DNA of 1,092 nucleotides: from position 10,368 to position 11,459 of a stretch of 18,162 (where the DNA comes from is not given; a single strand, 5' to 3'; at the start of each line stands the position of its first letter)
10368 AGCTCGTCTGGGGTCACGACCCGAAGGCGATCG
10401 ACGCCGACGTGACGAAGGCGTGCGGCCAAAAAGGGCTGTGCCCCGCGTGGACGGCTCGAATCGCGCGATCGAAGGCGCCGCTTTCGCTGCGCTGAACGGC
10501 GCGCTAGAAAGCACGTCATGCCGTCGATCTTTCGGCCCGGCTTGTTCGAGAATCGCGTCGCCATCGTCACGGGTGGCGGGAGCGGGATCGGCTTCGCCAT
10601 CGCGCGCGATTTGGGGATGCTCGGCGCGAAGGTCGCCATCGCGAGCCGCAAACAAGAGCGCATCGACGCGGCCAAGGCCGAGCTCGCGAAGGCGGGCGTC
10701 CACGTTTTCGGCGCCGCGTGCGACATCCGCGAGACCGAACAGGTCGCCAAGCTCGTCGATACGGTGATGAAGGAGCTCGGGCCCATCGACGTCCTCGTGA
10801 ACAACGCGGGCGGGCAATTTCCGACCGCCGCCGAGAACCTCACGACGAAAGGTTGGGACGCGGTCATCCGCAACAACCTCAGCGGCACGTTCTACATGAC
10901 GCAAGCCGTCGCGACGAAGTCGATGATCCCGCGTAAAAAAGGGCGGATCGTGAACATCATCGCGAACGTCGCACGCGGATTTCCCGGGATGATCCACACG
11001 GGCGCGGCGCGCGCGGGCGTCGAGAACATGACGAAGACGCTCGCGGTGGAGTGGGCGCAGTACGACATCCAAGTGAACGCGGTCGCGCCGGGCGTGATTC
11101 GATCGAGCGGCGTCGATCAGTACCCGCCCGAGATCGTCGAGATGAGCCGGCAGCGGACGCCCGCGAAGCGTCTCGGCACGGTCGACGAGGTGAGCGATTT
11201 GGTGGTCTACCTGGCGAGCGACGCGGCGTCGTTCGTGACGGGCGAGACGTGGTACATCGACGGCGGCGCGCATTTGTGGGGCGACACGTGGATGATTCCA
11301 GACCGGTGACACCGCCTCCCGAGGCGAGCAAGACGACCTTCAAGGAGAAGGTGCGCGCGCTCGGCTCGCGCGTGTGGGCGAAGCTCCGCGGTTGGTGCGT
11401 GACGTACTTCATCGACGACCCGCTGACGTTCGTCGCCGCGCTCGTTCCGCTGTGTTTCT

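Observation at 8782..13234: Tight four-gene string: RNase HI > membrane protein with Ser/Ala/Pro-rich linker > SDR > PMT/TMTC-like GT-C glycosyltransferase. A candidate protein O-glycosylation module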

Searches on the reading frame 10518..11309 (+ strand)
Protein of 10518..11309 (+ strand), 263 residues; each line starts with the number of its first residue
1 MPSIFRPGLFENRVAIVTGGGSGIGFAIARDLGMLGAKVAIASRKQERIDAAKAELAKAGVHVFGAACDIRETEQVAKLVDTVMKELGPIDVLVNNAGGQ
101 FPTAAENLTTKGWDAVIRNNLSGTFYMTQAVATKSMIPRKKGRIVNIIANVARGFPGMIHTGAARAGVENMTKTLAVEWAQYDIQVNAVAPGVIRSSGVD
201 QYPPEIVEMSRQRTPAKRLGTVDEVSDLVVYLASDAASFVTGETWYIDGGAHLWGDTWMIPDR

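Call 4: search_protein_families(library=pfam, proteins=[window:10518-11309:+], max_evalue=0.01)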
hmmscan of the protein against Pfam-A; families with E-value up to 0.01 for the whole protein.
window:10518-11309:+ (263 aa): 4 families
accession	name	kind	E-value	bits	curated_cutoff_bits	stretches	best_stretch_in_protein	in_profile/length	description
PF13561.12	adh_short_C2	-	2.4e-58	198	27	1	22-252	6-236/236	Enoyl-(Acyl carrier protein) reductase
PF00106.31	adh_short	-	1.1e-50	172.3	26.6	1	13-197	1-185/195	short chain dehydrogenase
PF08659.16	KR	-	8.1e-14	52.4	22.6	1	16-134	4-126/180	KR domain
PF23441.1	SDR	-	2.1e-08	34.3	27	1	12-253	7-257/258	SDR-like rossmann domain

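Call 5: search_protein_families(library=ncbifam, proteins=[window:10518-11309:+], max_evalue=0.01)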
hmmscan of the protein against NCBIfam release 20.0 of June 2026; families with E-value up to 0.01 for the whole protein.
window:10518-11309:+ (263 aa): 231 families (the best 25 are shown)
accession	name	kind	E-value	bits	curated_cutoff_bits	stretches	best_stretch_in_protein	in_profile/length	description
NF005811.0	PRK07677.1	equivalog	4.5e-66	223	318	1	11-253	2-249/254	2,4-dienoyl-CoA reductase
NF006070.0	PRK08213.1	subfamily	1.2e-63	215.1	279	1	11-253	11-258/259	gluconate 5-dehydrogenase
NF004198.0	PRK05653.1-3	equivalog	1.4e-62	211.4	296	1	10-253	5-248/248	3-oxoacyl-ACP reductase FabG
TIGR01830.1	3oxo_ACP_reduc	equivalog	9e-60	202.3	297.75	1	15-250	1-237/239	3-oxoacyl-[acyl-carrier-protein] reductase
NF005752.0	PRK07576.1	subfamily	4.2e-59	200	321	1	5-255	5-254/271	SDR family oxidoreductase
NF005711.0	PRK07523.1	subfamily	2.7e-58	197.6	413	1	11-251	9-251/255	SDR family oxidoreductase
NF009466.0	PRK12826.1-2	subfamily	5.1e-57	193.2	222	1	11-252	2-245/248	3-oxoacyl-ACP reductase FabG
NF005309.0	PRK06841.1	subfamily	2e-56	191.3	286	1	10-250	13-251/255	GolD/DthD family dehydrogenase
NF009468.0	PRK12826.1-4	equivalog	5.3e-54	183.6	318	1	10-253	5-249/256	SDR family oxidoreductase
NF005559.1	PRK07231.1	subfamily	5.7e-54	183.2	215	1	10-251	2-247/249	glucose 1-dehydrogenase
NF004202.0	PRK05653.2-2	equivalog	6.6e-54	183.2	333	1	10-253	5-249/259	3-oxoacyl-ACP reductase FabG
NF052558.1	MBtsdlDhBudC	equivalog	1.2e-52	178.9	270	1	10-252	1-242/250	meso-2,3-butanediol dehydrogenase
NF004791.0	PRK06138.1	equivalog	2e-52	178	312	1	11-252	4-250/252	SDR family oxidoreductase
TIGR01829.1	AcAcCoA_reduct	subfamily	4.6e-52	177.1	302.1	1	13-252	1-241/242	acetoacetyl-CoA reductase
NF004197.0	PRK05653.1-1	equivalog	1.4e-51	175.6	332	1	11-251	6-246/249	3-oxoacyl-ACP reductase FabG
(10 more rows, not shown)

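Call 38: search_solved_structures(query=window:10518-11309:+, max_evalue=1e-20)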
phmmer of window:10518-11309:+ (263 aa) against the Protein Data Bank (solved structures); distinct sequences matched with E-value up to 1e-20: 347 (the best 60 are shown).
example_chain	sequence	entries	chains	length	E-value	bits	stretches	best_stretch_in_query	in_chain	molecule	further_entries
1yxm_A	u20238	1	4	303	1.5e-66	227.9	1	4-262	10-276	peroxisomal trans 2-enoyl CoA reductase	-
6lln_A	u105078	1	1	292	3.3e-65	223.6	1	3-252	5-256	Putative dehydrogenase involved in catabolism of citronellol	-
3imf_A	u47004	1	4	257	3.9e-55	190.6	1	11-253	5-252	Short chain dehydrogenase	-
2hq1_A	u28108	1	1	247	5.6e-46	160.6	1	12-251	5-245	Glucose/ribitol dehydrogenase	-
7pcs_B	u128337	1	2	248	5.7e-43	150.7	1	11-254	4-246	BbsD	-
2et6_A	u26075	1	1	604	9.2e-43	150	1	11-250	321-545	(3R)-hydroxyacyl-CoA dehydrogenase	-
7ucw_A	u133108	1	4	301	1.7e-42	149.2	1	5-253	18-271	Decr1 protein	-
2c07_A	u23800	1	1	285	4.3e-42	147.8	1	11-251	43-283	3-OXOACYL-(ACYL-CARRIER PROTEIN) REDUCTASE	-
4k6c_A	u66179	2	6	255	2.4e-41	145.4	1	12-253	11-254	Acetoacetyl-CoA reductase | Putative Acetoacetyl-CoA reductase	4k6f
4fc6_A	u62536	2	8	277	3.2e-41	145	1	4-253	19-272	Peroxisomal 2,4-dienoyl-CoA reductase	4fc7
1w6u_A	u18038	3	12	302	6.4e-41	144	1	4-252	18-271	2,4-DIENOYL-COA REDUCTASE, MITOCHONDRIAL PRECURSOR | 2,4-DIENOYL-COA REDUCTASE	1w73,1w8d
3gk3_A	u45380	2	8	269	8.4e-41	143.6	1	11-253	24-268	Acetoacetyl-CoA reductase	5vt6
7tzp_A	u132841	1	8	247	1e-39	140.1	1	12-251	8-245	3-oxoacyl-ACP reductase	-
6t6n_A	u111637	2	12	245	1.1e-39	139.9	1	12-251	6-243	3-oxoacyl-[acyl-carrier protein] reductase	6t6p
9pvq_A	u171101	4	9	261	1.1e-39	139.9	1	11-250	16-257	NAD-dependent epimerase/dehydratase:Short-chain dehydrogenase/reductase SDR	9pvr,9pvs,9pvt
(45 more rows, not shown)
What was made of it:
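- On Sugar-nucleotide-modifying (extended) SDR: The top NCBIfam and PDB hits are enoyl, ketoacyl or alcohol reductases (calls 5, 38).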

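Call 64: search_solved_structures(query=window:10518-11309:+, max_evalue=1e-50, show_alignments=3)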
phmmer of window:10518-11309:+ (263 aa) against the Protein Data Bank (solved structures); distinct sequences matched with E-value up to 1e-50: 3.
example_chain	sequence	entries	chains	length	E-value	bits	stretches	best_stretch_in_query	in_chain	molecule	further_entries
1yxm_A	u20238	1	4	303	1.5e-66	227.9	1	4-262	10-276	peroxisomal trans 2-enoyl CoA reductase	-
6lln_A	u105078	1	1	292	3.3e-65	223.6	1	3-252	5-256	Putative dehydrogenase involved in catabolism of citronellol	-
3imf_A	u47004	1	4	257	3.9e-55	190.6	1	11-253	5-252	Short chain dehydrogenase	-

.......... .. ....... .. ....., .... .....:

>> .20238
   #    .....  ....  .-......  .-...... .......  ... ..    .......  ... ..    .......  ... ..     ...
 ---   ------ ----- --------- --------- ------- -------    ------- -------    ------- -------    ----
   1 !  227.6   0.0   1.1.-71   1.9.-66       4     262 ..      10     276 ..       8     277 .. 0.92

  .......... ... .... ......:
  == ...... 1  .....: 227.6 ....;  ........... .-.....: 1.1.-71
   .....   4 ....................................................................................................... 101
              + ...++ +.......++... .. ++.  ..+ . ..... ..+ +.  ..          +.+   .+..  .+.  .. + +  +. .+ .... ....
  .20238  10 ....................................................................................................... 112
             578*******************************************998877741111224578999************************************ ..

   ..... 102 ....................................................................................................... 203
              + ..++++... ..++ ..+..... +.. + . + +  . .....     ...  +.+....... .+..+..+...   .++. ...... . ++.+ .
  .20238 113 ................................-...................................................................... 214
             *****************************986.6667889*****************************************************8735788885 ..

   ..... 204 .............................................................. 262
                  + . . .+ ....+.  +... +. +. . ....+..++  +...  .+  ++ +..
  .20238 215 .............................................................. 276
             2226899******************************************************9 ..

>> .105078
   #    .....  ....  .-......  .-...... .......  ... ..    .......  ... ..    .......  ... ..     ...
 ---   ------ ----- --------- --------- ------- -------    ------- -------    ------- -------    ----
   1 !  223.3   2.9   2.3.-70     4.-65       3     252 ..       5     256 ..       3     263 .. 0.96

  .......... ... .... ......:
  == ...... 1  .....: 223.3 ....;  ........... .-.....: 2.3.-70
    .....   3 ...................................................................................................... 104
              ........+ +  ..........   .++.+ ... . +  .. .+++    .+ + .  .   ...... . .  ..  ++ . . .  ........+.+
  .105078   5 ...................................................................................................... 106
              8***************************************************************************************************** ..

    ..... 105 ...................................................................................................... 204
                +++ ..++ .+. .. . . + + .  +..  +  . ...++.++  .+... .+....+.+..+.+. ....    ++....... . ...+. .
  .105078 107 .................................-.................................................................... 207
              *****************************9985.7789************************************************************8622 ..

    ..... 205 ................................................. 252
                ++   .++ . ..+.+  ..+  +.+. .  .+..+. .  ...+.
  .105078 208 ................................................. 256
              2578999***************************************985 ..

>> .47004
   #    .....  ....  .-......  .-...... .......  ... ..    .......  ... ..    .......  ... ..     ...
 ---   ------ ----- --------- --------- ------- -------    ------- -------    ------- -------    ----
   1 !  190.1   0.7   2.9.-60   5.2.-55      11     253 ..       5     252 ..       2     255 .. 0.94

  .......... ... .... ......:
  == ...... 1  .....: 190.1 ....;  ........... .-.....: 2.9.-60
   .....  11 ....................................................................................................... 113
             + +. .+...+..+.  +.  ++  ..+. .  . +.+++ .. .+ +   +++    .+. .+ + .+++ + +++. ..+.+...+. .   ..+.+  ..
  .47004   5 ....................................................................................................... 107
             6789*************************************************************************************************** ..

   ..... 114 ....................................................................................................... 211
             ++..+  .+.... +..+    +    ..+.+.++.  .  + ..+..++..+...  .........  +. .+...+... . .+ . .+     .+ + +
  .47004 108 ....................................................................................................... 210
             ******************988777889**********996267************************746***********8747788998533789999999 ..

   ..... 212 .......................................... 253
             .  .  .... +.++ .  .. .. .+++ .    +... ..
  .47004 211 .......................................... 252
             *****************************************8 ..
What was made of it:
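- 10518..11309 (+): Cytoplasmic classical SDR of the PECR / AtuB / DECR type (an NADPH-dependent enoyl or terpenoid reductase type). It appears translationally coupled to the GT-C gene. Human PECR 1yxm E 1.5e-66 over residues 4-262, and the 6lln 'citronellol catabolism' dehydrogenase E 3.3e-65 (calls 38, 64). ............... aligns with PECR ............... (call 64).
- On PECR-type classical SDR: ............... aligns with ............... (call 64).
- Closest known: PECR. Same: Alignment with the 6lln 'citronellol catabolism' dehydrogenase at E 3.3e-65 (call 64).
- The SDR is of the PECR type (call 64).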

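Call 84: find_homologous_proteins(query=window:10518-11309:+)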
Query window:10518-11309:+ (263 aa): 8000 proteins with E <= 0.001 among 8000 candidates; the best 120 are listed.
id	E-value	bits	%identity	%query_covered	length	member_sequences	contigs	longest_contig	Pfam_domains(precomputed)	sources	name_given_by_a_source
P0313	1.8e-169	580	100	100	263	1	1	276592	PF08659.17,PF13561.13,PF23441.1,PF00106.32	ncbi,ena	-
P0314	1.8e-164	564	97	100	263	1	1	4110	PF08659.17,PF13561.13,PF23441.1,PF00106.32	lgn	-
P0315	2.0e-158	544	94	100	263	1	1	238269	PF08659.17,PF13561.13,PF23441.1,PF00106.32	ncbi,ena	-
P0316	5.9e-158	542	92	100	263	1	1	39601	PF08659.17,PF13561.13,PF23441.1,PF00106.32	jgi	jgi:citronellol/citronellal dehydrogenase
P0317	3.5e-153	527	90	100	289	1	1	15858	PF08659.17,PF13561.13,PF23441.1,PF00106.32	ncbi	-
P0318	2.0e-151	521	88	100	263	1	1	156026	PF08659.17,PF13561.13,PF23441.1,PF00106.32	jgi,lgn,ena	-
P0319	2.0e-148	511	84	100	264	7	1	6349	PF08659.17,PF13561.13,PF23441.1,PF00106.32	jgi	jgi:citronellol/citronellal dehydrogenase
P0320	3.8e-148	510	86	100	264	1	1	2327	PF08659.17,PF13561.13,PF23441.1,PF00106.32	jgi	-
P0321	8.1e-148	509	86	100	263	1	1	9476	PF08659.17,PF13561.13,PF23441.1,PF00106.32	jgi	jgi:citronellol/citronellal dehydrogenase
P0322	2.1e-147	508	86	100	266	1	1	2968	PF08659.17,PF13561.13,PF00106.32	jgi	jgi:NAD(P)-dependent dehydrogenase (short-subunit alcohol dehydrogenase family)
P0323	5.0e-147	506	85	100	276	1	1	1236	PF08659.17,PF13561.13,PF23441.1,PF00106.32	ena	-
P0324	1.2e-146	505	86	100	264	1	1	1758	PF08659.17,PF13561.13,PF23441.1,PF00106.32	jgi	jgi:citronellol/citronellal dehydrogenase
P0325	1.5e-146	505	85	100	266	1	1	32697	PF08659.17,PF13561.13,PF00106.32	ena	-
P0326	3.6e-146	504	85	100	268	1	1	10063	PF08659.17,PF13561.13,PF00106.32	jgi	jgi:citronellol/citronellal dehydrogenase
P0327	3.8e-146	504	86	100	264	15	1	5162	PF08659.17,PF13561.13,PF23441.1,PF00106.32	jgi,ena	-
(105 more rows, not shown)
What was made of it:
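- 10518..11309 (+): JGI names orthologues citronellol/citronellal dehydrogenase (call 84).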
